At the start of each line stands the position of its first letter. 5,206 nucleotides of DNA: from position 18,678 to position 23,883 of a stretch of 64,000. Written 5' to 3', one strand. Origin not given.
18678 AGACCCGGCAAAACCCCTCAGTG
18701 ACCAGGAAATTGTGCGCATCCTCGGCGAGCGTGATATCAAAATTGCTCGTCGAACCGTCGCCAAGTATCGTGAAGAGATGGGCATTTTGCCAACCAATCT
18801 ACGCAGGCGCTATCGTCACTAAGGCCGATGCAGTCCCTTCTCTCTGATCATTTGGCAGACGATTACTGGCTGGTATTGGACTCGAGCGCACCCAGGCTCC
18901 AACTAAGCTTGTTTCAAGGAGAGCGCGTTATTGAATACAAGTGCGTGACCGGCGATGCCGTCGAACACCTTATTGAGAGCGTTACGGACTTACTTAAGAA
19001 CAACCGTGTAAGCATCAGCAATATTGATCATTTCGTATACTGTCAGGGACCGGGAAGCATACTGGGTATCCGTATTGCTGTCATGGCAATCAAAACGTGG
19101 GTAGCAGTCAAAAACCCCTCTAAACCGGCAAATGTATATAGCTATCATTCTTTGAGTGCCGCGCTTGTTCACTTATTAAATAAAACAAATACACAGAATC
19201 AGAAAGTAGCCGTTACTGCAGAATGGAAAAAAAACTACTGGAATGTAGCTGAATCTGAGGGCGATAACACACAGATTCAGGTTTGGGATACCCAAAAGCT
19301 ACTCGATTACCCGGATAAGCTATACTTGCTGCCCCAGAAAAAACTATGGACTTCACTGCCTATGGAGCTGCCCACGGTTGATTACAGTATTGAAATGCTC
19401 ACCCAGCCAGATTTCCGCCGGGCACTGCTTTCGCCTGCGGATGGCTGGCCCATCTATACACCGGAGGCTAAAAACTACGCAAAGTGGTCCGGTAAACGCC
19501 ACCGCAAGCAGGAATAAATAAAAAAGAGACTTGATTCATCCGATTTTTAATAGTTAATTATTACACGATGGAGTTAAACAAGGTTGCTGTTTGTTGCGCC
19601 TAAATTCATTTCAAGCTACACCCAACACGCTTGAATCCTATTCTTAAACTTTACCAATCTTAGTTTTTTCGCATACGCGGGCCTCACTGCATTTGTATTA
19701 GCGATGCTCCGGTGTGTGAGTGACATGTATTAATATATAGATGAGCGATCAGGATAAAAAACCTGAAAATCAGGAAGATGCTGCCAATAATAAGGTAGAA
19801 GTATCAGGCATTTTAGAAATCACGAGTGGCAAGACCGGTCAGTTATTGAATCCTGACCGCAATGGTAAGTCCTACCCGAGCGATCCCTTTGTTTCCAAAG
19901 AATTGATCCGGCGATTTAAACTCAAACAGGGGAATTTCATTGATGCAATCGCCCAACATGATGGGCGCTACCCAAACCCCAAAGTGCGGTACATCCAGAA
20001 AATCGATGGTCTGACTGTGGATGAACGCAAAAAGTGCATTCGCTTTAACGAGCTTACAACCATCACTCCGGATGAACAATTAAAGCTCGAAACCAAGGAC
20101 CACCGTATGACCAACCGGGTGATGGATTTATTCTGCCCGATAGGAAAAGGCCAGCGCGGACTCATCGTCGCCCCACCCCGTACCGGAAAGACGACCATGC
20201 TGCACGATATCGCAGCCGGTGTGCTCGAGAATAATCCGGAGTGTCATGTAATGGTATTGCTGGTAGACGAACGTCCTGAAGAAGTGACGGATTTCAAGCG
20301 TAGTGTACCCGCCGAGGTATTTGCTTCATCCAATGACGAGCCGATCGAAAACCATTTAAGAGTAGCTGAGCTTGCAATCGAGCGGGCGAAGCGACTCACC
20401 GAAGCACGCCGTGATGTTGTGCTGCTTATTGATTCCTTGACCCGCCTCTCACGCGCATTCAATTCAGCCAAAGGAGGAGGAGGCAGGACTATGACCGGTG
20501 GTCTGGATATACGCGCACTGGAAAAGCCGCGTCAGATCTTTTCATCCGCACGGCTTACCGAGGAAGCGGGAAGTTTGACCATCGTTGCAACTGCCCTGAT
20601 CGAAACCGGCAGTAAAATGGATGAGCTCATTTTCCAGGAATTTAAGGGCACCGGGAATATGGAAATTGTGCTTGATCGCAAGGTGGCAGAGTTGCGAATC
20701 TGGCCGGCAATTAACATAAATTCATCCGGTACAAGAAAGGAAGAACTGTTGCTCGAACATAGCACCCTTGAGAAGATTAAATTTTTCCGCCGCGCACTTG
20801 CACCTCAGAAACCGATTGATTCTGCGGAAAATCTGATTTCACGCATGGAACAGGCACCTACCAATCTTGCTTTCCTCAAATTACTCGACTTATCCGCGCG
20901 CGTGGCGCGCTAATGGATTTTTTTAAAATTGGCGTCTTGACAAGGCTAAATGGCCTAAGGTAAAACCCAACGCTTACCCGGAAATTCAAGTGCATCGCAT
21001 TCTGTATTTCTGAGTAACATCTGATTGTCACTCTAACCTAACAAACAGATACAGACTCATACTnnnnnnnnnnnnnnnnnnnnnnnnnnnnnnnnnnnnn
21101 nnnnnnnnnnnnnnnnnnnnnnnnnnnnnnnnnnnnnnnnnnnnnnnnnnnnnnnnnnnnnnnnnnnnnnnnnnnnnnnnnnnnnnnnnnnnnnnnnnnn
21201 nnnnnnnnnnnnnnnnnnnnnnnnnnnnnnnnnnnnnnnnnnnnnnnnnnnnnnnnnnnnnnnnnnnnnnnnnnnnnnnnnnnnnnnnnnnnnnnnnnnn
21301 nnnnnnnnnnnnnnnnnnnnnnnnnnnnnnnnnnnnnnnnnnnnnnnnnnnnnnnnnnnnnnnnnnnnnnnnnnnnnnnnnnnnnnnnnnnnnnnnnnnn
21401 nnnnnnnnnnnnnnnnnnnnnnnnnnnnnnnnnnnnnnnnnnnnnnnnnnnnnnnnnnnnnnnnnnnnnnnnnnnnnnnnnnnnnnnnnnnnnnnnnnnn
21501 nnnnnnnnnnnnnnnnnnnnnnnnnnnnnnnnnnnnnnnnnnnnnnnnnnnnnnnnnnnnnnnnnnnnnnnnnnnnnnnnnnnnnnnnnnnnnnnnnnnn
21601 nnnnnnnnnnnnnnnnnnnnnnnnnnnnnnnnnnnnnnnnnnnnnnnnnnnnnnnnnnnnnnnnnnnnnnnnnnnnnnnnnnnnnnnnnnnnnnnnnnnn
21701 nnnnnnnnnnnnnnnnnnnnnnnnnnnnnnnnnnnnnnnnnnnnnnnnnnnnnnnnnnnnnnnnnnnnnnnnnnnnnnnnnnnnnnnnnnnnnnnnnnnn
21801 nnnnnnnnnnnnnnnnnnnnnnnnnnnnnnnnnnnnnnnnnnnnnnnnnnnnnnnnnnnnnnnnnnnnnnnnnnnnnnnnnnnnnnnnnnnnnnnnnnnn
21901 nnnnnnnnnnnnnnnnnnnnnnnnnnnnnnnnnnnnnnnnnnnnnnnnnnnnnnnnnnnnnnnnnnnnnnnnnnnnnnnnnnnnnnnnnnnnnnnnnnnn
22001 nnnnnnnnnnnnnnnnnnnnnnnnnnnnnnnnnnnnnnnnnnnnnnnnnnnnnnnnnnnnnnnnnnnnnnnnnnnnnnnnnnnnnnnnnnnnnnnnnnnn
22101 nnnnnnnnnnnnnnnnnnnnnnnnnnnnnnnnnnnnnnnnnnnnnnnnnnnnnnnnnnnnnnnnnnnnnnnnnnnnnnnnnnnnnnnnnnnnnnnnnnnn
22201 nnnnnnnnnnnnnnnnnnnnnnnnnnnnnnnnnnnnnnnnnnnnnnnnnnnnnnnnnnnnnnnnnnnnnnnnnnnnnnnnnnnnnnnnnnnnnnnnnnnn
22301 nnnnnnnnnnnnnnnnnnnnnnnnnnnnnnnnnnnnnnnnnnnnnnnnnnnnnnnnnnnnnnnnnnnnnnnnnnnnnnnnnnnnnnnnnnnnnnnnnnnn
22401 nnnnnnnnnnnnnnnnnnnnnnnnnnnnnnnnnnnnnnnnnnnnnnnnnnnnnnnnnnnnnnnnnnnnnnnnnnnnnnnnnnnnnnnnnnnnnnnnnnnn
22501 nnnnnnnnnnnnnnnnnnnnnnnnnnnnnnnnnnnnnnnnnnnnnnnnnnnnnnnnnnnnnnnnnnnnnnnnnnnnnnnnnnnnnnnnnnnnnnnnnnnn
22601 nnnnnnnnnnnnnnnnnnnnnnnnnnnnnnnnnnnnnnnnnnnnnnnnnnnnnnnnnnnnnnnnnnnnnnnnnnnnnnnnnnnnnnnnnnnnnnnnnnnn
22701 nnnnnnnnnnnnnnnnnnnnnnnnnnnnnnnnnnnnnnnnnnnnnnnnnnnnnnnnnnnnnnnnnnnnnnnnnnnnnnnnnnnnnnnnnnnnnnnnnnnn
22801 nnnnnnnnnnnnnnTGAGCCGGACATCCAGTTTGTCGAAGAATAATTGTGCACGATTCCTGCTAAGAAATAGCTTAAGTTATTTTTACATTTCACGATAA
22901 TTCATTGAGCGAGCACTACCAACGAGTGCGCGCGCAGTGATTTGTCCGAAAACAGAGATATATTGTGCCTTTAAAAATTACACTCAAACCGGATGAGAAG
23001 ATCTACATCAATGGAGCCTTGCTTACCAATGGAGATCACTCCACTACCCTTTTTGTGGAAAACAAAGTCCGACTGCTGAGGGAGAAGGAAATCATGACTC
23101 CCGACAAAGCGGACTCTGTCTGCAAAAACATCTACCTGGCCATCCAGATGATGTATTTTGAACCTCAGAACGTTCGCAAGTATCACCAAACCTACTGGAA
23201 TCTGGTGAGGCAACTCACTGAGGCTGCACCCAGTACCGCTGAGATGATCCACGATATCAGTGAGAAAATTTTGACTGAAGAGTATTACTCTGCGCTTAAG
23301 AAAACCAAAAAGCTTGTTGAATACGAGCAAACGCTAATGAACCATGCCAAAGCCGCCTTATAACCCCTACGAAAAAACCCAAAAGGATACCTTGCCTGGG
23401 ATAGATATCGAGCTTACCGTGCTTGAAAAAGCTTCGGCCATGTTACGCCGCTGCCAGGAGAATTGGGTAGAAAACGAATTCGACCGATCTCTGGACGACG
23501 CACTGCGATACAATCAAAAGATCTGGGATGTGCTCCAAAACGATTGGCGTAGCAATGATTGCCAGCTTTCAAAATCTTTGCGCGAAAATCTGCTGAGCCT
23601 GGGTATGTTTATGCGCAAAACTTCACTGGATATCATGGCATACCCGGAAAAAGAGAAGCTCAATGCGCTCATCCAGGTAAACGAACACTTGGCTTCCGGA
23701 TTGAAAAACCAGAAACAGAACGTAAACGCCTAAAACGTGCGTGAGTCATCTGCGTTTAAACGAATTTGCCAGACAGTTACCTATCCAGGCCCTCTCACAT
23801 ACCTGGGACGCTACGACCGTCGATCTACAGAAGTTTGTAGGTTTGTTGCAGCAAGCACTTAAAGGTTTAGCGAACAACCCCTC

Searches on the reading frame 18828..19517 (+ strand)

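Call 54: search_protein_families(library=pfam, proteins=[window:18828-19517:+], max_evalue=0.00001)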
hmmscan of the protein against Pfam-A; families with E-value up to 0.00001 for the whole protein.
window:18828-19517:+ (229 aa): 1 family
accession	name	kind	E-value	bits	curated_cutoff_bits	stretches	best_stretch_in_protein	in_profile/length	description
PF00814.31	TsaD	-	8.9e-07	29.3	24.8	1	46-92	31-77/264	tRNA N6-adenosine threonylcarbamoyltransferase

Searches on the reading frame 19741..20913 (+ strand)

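Call 55: search_protein_families(library=pfam, proteins=[window:19741-20913:+], max_evalue=0.00001)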
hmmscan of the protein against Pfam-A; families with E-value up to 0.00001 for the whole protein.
window:19741-20913:+ (390 aa): 2 families
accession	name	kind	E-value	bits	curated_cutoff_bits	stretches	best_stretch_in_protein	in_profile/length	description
PF00006.31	ATP-synt_ab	-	2.2e-23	83.4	29.5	1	126-329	3-211/213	ATP synthase alpha/beta family, nucleotide-binding domain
PF07497.18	Rho_RNA_bind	-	2.1e-07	31.1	27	1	21-75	1-53/73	Rho termination factor, RNA-binding domain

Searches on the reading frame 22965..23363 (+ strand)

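Call 55: search_protein_families(library=pfam, proteins=[window:22965-23363:+], max_evalue=0.00001)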
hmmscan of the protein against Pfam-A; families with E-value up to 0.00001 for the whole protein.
window:22965-23363:+ (132 aa): 1 family
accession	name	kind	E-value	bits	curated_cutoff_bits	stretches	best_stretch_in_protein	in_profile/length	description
PF07378.16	FlbT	-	2.2e-42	144.4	27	1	3-125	1-125/125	Flagellar protein FlbT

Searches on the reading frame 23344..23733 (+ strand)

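Call 55: search_protein_families(library=pfam, proteins=[window:23344-23733:+], max_evalue=0.00001)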
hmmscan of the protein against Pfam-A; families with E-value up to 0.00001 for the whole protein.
window:23344-23733:+ (129 aa): 1 family
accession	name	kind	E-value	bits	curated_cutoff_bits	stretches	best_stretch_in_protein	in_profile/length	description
PF07309.16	FlaF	-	9.1e-26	90.5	23.6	1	8-120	4-113/113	Flagellar protein FlaF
